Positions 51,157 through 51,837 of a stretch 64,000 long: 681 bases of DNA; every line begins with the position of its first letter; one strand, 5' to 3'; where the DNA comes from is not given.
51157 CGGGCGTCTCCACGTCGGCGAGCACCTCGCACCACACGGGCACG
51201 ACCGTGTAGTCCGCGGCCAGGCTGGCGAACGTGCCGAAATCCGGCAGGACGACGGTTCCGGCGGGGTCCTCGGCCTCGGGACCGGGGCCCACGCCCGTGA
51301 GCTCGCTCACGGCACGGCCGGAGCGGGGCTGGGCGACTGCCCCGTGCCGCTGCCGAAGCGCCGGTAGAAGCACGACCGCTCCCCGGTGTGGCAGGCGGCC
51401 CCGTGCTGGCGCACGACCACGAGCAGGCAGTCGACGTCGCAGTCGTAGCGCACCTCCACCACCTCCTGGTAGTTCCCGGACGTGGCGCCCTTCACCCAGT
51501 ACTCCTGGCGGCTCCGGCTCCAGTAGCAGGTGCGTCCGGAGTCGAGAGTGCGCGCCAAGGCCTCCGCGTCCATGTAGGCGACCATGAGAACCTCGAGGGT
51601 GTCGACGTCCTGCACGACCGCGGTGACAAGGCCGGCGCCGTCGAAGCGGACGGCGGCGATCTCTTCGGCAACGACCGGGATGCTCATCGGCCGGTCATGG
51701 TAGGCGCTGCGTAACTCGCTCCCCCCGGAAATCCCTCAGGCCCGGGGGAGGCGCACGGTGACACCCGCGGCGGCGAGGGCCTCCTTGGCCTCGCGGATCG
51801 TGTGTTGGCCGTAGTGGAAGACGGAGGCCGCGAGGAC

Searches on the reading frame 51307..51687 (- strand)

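Call 47: search_protein_families(library=pfam, proteins=[window:51307-51687:-], max_evalue=0.001)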
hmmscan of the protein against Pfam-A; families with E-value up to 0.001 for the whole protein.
window:51307-51687:- (126 aa): 1 family
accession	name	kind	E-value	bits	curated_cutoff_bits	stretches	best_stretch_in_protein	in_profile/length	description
PF01502.23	PRA-CH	-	3.1e-35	120.3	27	1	35-108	1-74/74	Phosphoribosyl-AMP cyclohydrolase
